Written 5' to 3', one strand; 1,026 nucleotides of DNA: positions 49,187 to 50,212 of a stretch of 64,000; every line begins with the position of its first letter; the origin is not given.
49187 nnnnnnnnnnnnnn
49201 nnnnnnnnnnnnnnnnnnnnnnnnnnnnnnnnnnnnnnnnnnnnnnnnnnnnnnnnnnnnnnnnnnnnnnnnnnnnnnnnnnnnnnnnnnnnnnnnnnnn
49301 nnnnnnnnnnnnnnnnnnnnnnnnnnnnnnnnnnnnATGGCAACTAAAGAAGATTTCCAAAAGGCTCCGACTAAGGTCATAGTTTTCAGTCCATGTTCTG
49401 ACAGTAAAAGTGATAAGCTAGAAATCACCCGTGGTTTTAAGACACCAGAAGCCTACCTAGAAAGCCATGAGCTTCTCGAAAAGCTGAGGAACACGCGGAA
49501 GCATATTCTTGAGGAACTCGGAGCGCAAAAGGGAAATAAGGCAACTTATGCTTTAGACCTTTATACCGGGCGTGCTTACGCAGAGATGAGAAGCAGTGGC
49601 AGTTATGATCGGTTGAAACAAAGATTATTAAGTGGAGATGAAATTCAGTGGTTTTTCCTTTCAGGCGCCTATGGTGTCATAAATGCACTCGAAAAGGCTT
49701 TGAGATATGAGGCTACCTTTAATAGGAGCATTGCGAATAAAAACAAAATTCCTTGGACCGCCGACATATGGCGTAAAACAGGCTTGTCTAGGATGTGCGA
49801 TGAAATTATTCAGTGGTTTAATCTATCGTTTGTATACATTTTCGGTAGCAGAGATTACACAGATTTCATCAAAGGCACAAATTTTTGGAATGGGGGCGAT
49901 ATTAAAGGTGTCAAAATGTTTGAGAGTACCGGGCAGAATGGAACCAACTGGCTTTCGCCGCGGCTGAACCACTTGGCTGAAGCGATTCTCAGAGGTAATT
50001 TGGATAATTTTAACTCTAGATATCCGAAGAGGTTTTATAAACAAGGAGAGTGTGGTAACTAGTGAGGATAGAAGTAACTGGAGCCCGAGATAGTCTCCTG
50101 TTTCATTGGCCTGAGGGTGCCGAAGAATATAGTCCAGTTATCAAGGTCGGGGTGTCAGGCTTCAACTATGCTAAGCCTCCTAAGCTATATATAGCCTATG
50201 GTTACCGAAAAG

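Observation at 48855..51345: HEAT-repeat / YaaA-DUF6884-like / novel-domain HhH-GPD iron-sulfur glycosylase operon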

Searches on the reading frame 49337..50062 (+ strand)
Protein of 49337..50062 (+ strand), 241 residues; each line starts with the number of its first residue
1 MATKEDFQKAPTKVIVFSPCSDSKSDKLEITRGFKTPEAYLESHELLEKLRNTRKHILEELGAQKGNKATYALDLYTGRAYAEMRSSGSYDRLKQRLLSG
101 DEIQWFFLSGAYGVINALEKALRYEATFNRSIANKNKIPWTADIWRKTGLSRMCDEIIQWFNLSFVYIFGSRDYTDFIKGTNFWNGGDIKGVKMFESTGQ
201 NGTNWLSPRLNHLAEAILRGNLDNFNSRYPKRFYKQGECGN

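Call 3: search_protein_families(library=pfam, proteins=[window:49337-50062:+], max_evalue=0.1)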
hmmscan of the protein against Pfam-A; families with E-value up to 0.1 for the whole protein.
window:49337-50062:+ (241 aa): 2 families
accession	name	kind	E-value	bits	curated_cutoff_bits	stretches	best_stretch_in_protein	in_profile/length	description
PF21818.3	DUF6884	-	6.7e-05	23.5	30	1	63-179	8-107/135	Family of unknown function (DUF6884)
PF03883.20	H2O2_YaaD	-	0.00028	20.9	29.6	1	51-148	57-147/236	Peroxide stress protein YaaA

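Call 4: search_protein_families(library=ncbifam, proteins=[window:49337-50062:+], max_evalue=0.1)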
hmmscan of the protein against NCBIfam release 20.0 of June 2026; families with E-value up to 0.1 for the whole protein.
window:49337-50062:+ (241 aa): 1 family
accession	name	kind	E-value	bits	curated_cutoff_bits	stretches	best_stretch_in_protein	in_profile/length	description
NF002543.0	PRK02101.1-4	equivalog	0.037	13.6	204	1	65-137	65-134/244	peroxide stress protein YaaA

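Call 5: search_protein_families(library=padloc, proteins=[window:49337-50062:+], max_evalue=0.1)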
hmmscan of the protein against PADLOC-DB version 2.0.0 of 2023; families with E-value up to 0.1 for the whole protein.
window:49337-50062:+ (241 aa): 2 families
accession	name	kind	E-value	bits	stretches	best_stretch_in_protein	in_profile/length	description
PDLC04712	PDC-M57A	-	0.0021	16.4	1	63-147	11-85/138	-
PDLC02818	DpdC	-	0.029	11.6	1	66-133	51-108/319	DpdC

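Call 8: search_solved_structures(query=window:49337-50062:+, max_evalue=1, show_alignments=2)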
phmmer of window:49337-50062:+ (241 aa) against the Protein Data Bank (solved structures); distinct sequences matched with E-value up to 1: 1.
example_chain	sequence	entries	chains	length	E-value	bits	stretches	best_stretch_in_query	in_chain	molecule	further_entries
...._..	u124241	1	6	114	0.16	14.6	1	131-188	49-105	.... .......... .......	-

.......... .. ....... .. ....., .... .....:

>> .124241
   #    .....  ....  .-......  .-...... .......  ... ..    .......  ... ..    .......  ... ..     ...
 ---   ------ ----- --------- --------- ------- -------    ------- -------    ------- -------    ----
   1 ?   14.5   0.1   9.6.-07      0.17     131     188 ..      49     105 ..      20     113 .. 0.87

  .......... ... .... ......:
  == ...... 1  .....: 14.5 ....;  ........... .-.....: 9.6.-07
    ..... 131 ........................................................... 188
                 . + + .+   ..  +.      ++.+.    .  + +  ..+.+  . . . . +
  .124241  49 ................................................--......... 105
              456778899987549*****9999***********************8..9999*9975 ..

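Call 12: find_homologous_proteins(query=window:49337-50062:+, max_evalue=0.001)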
Query window:49337-50062:+ (241 aa): 59 proteins with E <= 0.001 among 293 candidates.
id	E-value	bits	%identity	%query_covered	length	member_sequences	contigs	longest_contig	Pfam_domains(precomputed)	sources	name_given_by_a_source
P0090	4.1e-162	555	100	100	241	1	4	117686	-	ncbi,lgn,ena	-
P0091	4.5e-78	280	57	97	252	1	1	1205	PF21818.4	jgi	-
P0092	3.8e-75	270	53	99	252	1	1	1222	-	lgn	-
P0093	3.6e-64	235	57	81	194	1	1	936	-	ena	-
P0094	6.0e-62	227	49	92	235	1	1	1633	-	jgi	-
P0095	2.4e-60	222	51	93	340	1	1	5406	PF24698.2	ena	-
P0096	9.4e-60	220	50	96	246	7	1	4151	-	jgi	-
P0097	1.1e-59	220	51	92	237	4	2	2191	PF03883.21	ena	-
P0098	1.3e-59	220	50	92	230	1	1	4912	PF21818.4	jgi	jgi:hypothetical protein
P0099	1.0e-58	217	50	93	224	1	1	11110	PF21818.4,PF03883.21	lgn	-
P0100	3.0e-58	215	47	93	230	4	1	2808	-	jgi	-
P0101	1.0e-57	213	46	93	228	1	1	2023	-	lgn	-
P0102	1.1e-57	213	49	90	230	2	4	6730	-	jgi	jgi:hypothetical protein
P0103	1.9e-57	212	48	97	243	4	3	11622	PF03883.21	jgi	jgi:hypothetical protein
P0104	2.5e-57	212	50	92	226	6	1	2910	PF03883.21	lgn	-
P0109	7.1e-56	207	47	93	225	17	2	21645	PF03883.21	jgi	jgi:cytoplasmic iron level regulating protein YaaA (DUF328/UPF0246 family)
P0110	3.3e-55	205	48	90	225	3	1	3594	PF21818.4,PF03883.21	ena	-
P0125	1.3e-51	193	45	90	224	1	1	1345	PF21818.4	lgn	-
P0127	3.5e-51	192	44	89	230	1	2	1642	PF21818.4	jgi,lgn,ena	-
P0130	3.9e-50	189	47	93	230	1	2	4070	PF03883.21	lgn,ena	-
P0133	1.8e-49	186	42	92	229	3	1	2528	PF03883.21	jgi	-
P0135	3.5e-49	185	44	88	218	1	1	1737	PF21818.4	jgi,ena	-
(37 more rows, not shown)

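Call 39: find_related_loci(query=A4, collection=metagenome_contigs, flank=8000)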
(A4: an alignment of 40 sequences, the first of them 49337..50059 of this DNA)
Query A4 (241 aa) in metagenome_contigs; peptide patterns used: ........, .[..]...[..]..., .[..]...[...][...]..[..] (x = any residue, [..] = any of these).
241 stretches matched a pattern; 102 encode a relative of the query (tblastn E <= 1e-3); the best 80 are kept; 80 distinct loci.
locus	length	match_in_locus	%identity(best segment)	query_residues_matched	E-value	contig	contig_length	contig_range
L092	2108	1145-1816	51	13-236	3e-74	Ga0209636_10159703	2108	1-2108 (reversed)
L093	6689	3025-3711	50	8-236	2e-68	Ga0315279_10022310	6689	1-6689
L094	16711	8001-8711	47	11-240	6e-68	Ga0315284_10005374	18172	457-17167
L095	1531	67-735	48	14-236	5e-70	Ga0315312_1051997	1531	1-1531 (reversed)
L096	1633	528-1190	49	15-236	1e-68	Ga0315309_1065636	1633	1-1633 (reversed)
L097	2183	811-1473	51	15-236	6e-67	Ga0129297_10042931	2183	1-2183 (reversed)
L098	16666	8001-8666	50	14-236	1e-64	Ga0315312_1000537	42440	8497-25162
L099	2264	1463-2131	48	15-238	1e-64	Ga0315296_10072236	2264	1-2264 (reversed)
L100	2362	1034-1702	47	14-236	1e-64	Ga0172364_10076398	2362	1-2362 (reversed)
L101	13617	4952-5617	49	15-236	2e-63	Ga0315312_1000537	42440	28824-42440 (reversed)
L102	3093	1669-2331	49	14-236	5e-64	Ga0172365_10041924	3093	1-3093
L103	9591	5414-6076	50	14-236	8e-64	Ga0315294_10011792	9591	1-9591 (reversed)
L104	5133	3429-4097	47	14-236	3e-63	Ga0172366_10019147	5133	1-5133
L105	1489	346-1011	48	14-238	4e-66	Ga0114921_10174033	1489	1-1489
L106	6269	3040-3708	47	14-236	2e-62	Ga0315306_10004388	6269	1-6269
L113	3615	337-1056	45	2-238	9e-61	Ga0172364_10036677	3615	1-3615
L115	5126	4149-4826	48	13-236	9e-61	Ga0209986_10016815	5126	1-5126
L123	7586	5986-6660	43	13-237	9e-60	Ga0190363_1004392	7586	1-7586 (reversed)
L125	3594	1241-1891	47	15-231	1e-59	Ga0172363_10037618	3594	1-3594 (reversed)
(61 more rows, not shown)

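Call 40: predict_structure(alignment_id=A4)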
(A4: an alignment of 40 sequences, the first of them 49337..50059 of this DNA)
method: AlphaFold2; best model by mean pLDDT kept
length: 241 residues; sequences in the alignment: 40
mean_pLDDT: 93.1   pTM: 0.90
mean pLDDT of the five models: 93.1, 91.5, 91.2, 91.1, 89.8
residues with pLDDT >= 90: 209; 70-90: 23; 50-70: 9; < 50: 0
segments of 3 or more residues with pLDDT < 50: none
pLDDT, mean of each block of 10 residues (from residue 1): 63 92 93 94 97 98 95 95 97 95 96 98 96 95 97 96 93 94 86 92 94 97 95 91 61
secondary structure, 60 per line:
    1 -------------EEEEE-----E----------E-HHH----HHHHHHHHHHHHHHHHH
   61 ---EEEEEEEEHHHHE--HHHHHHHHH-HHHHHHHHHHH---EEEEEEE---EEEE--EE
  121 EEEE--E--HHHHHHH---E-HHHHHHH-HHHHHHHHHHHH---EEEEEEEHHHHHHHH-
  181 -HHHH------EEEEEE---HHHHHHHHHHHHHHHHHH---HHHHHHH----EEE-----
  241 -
elements in order: E14-18 H44-60 E64-71 H72-75 H79-87 H89-99 E103-109 E113-116 E119-124 H130-136 H142-148 H150-161 E165-171 H172-179 H182-185 E192-197 H201-218 H222-228 E233-235

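Call 46: fold_search(model_id=the predicted structure, library=pdb)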
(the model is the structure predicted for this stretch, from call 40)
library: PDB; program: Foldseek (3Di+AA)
matches with E <= 10: 511; with E <= 0.001: 1
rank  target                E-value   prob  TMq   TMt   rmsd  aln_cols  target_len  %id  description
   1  5caj_A                5.6e-05  1.00  0.51  0.48   7.0       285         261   12  Crystal structure of E. coli YaaA, a member of the DUF328/UPF0246 family (released 2016-02-24)
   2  1oe6_A                1.7e-02  0.47  0.31  0.31  12.2       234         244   14  Xenopus SMUG1, an anti-mutator uracil-DNA Glycosylase (released 2003-07-11)
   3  5l3s_B                4.6e-02  0.14  0.22  0.19  17.4       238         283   10  Structure of the GTPase heterodimer of crenarchaeal SRP54 and FtsY (released 2016-06-08)
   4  5l3s_H                5.6e-02  0.14  0.22  0.20  17.3       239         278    9  Structure of the GTPase heterodimer of crenarchaeal SRP54 and FtsY (released 2016-06-08)
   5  7x2p_A                8.7e-02  0.21  0.27  0.29  11.4       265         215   11  Legionella pneumophila effector RavL (released 2023-03-01)
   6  2m32_MODEL_1_A        9.3e-02  0.15  0.23  0.27  15.2       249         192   12  Alpha-1 integrin I-domain in complex with GLOGEN triple helical peptide (released 2013-11-06)
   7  6n51_A                9.3e-02  0.12  0.22  0.08  19.0       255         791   10  Metabotropic Glutamate Receptor 5 bound to L-quisqualate and Nb43 (released 2019-01-23)
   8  6n51_B                9.3e-02  0.12  0.22  0.08  19.0       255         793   10  Metabotropic Glutamate Receptor 5 bound to L-quisqualate and Nb43 (released 2019-01-23)
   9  1oe4_A                9.9e-02  0.25  0.31  0.31  11.6       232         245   12  Xenopus SMUG1, an anti-mutator uracil-DNA Glycosylase (released 2003-07-11)
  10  6zme_CH               1.4e-01  0.20  0.23  0.16  10.0       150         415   12  SARS-CoV-2 Nsp1 bound to the human CCDC124-80S-eERF1 ribosome complex (released 2020-08-12)
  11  5l3s_F                1.4e-01  0.10  0.22  0.19  16.9       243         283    9  Structure of the GTPase heterodimer of crenarchaeal SRP54 and FtsY (released 2016-06-08)
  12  5xz8                  1.5e-01  0.15  0.26  0.21  16.1       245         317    8  Crystal Structure of Phosphofructokinase from Staphylococcus aureus in complex with adenylylimidodiphosphate (the ATP an (released 2019-02-27)
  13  5tdx_C                1.6e-01  0.06  0.21  0.20  16.4       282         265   11  Resurrected Ancestral Hydroxynitrile Lyase from Flowering Plants (released 2017-10-11)
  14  5h93_A                1.8e-01  0.11  0.26  0.26  12.2       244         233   12  Crystal structure of Geobacter metallireducens SMUG1 (released 2016-04-27)
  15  8odu_B                2.0e-01  0.06  0.21  0.18  16.1       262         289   10  Chaetomium thermophilum Get1/Get2 heterotetramer in complex with a Get3 dimer (amphipol) (released 2023-11-29)
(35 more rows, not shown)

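Call 70: search_solved_structures(query=A5, max_evalue=10, show_alignments=1)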
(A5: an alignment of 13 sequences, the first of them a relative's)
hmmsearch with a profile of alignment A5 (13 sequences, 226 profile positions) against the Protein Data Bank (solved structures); distinct sequences matched with E-value up to 10: 1.
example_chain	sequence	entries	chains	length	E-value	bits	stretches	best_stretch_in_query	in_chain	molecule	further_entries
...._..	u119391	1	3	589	0.26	13.9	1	54-93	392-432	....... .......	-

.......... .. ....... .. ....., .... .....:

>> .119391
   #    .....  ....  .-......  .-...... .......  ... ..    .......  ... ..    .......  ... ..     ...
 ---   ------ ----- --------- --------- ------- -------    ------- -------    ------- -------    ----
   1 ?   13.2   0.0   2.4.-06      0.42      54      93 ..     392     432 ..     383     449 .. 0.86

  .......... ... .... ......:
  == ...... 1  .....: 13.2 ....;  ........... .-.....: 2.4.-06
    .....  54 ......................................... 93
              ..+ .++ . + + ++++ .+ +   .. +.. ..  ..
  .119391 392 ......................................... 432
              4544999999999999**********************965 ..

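Call 71: search_protein_families(library=ncbifam, proteins=[L115:3436-4137:+, L123:6674-7378:+, L101:4122-4799:-, L125:1961-2965:+], max_evalue=0.05)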
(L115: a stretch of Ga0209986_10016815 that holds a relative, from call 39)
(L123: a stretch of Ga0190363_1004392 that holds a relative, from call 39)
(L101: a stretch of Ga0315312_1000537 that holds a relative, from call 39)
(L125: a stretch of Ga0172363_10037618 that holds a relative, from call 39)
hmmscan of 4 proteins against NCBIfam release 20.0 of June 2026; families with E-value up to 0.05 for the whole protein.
L115:3436-4137:+ (234 aa): 0 families

L123:6674-7378:+ (235 aa): 0 families

L101:4122-4799:- (226 aa): 0 families

L125:1961-2965:+ (335 aa): 0 families

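Call 85: find_related_loci(query=A4, collection=viral_contigs, flank=8000)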
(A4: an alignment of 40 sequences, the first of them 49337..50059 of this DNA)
Query A4 (241 aa) in viral_contigs; peptide patterns used: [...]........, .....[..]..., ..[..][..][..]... (x = any residue, [..] = any of these).
143 stretches matched a pattern, but none encodes a relative of the query by tblastn (E <= 1e-3).

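Call 106: search_protein_families(library=pfam, proteins=[L115:3436-4137:+, L123:6674-7378:+, L101:4122-4799:-, L113:2518-3177:+], max_evalue=1)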
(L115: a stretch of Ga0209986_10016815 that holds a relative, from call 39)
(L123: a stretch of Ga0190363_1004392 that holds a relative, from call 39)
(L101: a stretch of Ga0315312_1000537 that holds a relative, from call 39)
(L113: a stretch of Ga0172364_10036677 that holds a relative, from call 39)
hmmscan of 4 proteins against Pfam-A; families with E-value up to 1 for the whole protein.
L115:3436-4137:+ (234 aa): 0 families

L123:6674-7378:+ (235 aa): 1 family
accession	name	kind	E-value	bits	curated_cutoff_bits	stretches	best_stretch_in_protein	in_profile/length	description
PF20815.3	GIY_YIG_2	-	1.5e-05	25.4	22.4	1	50-152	28-127/153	GIY-YIG catalytic domain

L101:4122-4799:- (226 aa): 0 families

L113:2518-3177:+ (220 aa): 0 families
